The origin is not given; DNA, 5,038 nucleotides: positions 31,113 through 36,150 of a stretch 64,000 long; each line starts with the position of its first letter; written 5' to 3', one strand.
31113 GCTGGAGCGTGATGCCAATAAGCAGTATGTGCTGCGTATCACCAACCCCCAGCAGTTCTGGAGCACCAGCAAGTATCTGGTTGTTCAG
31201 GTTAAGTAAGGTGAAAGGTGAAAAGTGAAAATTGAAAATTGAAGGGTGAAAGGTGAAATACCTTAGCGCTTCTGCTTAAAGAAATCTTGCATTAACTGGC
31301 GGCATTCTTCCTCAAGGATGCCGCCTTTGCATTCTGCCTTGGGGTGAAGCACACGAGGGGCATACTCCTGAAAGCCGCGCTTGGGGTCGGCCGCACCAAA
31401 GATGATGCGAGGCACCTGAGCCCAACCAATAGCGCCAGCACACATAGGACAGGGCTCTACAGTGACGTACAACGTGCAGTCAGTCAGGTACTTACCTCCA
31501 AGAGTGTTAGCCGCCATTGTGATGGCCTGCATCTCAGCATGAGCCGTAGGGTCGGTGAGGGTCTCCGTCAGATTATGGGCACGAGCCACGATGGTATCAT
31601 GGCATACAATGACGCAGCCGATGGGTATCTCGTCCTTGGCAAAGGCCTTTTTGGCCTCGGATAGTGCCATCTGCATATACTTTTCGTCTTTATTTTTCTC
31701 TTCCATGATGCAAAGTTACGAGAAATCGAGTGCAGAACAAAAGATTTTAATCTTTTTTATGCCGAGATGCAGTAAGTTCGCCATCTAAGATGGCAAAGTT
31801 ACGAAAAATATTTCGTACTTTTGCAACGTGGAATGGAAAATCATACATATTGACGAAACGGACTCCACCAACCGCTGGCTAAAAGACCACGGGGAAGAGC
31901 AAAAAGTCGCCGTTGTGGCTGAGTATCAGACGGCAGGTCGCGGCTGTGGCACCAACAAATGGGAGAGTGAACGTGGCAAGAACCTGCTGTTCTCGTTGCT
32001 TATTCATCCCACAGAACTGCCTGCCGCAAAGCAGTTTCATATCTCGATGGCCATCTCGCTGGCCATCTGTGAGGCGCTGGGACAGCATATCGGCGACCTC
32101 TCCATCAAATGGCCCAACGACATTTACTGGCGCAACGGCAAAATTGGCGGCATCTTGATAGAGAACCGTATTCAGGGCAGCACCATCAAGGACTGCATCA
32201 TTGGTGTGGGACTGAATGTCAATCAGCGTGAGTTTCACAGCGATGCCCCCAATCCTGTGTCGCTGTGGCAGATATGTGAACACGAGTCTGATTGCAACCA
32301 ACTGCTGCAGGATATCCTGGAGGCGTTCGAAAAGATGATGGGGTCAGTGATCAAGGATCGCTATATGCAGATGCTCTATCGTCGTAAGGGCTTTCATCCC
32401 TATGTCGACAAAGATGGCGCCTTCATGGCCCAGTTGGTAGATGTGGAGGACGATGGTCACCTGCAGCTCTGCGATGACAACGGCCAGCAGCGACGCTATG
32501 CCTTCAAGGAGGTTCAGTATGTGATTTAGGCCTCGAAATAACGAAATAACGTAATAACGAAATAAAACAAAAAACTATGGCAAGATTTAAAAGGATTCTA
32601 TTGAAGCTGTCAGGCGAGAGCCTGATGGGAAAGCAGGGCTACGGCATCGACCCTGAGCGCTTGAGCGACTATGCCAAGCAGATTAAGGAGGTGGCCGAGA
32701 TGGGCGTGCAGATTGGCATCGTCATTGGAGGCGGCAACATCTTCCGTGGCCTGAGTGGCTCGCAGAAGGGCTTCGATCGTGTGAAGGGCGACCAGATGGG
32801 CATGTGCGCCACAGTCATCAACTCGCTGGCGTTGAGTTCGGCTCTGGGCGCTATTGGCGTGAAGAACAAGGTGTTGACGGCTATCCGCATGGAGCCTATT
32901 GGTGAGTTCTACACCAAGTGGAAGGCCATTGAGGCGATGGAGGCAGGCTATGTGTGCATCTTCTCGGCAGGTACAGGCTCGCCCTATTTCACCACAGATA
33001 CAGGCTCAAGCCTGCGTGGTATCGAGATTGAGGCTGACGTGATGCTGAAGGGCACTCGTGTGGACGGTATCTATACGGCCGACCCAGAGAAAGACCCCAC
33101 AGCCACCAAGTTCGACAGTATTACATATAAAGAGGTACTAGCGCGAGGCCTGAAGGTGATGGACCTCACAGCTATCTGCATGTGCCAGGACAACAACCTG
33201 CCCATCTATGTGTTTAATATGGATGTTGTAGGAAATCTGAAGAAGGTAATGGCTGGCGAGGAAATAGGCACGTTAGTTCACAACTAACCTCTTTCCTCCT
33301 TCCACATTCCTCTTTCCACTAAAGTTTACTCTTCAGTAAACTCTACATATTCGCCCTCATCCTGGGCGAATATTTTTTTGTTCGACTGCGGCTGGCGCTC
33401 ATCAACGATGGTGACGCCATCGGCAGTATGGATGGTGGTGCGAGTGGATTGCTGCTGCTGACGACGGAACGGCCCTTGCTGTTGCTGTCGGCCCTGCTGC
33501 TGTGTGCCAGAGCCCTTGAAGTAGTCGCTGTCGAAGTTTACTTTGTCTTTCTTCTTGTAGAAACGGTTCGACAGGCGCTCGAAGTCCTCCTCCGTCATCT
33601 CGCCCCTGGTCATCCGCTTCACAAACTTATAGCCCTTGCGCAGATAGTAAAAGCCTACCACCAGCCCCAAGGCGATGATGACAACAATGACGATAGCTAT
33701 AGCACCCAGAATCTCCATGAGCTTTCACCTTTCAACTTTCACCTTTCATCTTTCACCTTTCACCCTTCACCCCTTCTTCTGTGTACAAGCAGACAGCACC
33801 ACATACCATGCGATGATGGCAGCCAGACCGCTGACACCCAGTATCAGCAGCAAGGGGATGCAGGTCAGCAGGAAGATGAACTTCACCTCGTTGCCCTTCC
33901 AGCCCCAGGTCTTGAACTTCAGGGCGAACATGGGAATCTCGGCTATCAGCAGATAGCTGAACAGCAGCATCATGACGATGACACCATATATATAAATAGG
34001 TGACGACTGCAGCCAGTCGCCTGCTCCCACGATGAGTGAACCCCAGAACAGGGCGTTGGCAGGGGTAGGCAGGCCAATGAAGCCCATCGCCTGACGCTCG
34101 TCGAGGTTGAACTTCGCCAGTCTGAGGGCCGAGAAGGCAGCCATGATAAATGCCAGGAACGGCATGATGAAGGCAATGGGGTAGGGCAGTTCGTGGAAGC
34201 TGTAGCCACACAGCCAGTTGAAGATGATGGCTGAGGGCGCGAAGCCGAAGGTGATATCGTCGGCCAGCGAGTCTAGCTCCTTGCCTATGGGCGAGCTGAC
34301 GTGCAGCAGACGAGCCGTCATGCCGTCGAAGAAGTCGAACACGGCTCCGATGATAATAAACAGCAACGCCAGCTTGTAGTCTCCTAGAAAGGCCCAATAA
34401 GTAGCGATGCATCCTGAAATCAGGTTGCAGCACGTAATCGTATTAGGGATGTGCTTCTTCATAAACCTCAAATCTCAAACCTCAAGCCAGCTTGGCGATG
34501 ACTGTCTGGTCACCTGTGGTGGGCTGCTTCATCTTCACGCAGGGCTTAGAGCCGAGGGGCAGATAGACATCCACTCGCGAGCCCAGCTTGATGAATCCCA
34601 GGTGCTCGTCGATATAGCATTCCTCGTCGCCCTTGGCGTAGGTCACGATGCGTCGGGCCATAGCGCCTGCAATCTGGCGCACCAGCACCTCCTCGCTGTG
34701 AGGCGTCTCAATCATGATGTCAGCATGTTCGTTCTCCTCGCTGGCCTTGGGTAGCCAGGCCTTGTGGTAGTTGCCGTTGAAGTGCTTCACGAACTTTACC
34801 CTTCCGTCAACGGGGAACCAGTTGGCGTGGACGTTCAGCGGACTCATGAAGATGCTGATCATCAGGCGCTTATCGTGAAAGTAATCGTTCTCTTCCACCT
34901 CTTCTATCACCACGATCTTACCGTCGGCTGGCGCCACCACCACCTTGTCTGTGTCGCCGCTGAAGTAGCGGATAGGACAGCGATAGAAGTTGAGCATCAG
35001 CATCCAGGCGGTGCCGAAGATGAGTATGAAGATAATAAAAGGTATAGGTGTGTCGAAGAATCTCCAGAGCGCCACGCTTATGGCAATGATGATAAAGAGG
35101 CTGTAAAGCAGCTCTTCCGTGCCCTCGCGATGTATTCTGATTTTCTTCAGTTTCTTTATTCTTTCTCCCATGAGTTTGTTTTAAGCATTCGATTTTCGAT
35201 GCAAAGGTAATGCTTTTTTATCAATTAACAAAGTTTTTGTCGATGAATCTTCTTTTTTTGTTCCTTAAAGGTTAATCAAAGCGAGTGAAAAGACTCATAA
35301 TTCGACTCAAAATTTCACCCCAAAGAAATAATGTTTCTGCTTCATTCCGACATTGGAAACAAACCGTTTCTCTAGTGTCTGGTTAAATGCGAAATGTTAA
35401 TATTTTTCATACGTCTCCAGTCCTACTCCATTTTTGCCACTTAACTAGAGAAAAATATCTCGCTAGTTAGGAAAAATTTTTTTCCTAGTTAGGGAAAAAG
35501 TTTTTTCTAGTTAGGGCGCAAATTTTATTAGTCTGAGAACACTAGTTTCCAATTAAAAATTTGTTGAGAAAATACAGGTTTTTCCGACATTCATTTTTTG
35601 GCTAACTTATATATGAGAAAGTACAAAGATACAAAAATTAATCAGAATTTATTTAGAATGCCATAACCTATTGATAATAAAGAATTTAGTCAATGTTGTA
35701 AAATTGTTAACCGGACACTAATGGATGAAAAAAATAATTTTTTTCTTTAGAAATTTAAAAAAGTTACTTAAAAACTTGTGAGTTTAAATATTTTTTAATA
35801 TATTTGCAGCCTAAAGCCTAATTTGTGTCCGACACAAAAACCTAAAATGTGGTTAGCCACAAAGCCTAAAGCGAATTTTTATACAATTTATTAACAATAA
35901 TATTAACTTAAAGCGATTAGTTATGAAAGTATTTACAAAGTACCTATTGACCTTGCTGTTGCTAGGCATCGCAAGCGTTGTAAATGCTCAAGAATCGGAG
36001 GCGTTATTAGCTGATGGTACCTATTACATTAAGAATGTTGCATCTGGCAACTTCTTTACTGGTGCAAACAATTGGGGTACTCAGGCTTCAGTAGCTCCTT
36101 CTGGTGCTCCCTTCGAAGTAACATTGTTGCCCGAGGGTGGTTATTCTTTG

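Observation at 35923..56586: A 20.7-kb four-gene operon of giant secreted modular proteins with no catalytic domain: candidate undescribed cell-surface assembly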

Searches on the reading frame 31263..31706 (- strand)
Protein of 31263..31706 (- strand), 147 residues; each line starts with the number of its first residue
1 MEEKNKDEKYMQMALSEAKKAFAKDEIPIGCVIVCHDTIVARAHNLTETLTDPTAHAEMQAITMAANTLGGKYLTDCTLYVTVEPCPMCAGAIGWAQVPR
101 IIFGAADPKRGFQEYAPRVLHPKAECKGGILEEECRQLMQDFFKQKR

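Call 9: search_protein_families(library=pfam, proteins=[window:31263-31706:-], max_evalue=0.001)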
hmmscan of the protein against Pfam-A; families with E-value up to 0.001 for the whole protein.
window:31263-31706:- (147 aa): 4 families
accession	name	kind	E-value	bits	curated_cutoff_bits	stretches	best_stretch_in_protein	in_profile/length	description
PF14437.12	MafB19-deam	-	8.4e-36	123.4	27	1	6-147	2-142/142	MafB19-like deaminase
PF00383.29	dCMP_cyt_deam_1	-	7.7e-32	109.7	25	1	5-104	2-101/102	Cytidine and deoxycytidylate deaminase zinc-binding region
PF14439.12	Bd3614-deam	-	7.3e-05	23.2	38.5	1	53-94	33-75/113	Bd3614-like deaminase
PF18750.7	SNAD4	-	0.00067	20.2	27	0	48-93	23-71/130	Secreted Novel AID/APOBEC-like Deaminase 4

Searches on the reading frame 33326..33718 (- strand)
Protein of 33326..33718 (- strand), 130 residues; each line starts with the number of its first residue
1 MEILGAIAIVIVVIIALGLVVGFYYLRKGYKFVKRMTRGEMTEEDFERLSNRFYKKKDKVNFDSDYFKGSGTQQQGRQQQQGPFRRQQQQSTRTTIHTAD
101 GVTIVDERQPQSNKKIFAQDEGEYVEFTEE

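Call 9: search_protein_families(library=pfam, proteins=[window:33326-33718:-], max_evalue=0.001)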
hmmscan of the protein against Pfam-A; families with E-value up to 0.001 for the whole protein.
window:33326-33718:- (130 aa): 2 families
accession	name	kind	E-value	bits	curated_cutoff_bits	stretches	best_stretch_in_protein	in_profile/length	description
PF16118.10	DUF4834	-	3.2e-12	47.7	27.8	1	1-129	1-97/99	Domain of unknown function (DUF4834)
PF19168.5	DUF5850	-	0.00098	20.1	25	0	7-109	2-108/171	Family of unknown function (DUF5850)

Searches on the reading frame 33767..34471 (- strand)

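Call 9: search_protein_families(library=pfam, proteins=[window:33767-34471:-], max_evalue=0.001)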
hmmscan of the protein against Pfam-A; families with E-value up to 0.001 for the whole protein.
window:33767-34471:- (234 aa): 1 family
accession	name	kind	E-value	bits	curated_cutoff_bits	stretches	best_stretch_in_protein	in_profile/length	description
PF01066.26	CDP-OH_P_transf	-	8.3e-19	68.9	22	1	7-126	2-109/152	CDP-alcohol phosphatidyltransferase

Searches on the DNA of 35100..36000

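Call 94: search_rna_families(source=window, start=35100, end=36000, threshold=evalue, max_evalue=1)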
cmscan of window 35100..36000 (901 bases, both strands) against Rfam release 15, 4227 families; matches with E-value up to 1: 4.
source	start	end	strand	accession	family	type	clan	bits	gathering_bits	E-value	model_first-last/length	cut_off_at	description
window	35430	35508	+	RF00515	PyrR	Cis-reg;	-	24.5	54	0.6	1-115/115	no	PyrR binding site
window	35466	35509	+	RF03640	mir-3747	Gene; miRNA;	-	24.2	63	0.028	1-67/67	no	mir-3747 microRNA precursor family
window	35460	35517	+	RF03861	mir-4484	Gene; miRNA;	-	21.1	90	0.57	1-89/89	no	mir-4484 microRNA precursor family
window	35461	35518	+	RF03630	mir-2818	Gene; miRNA;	-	20.6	90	0.19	1-60/60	no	mir-2818 microRNA precursor family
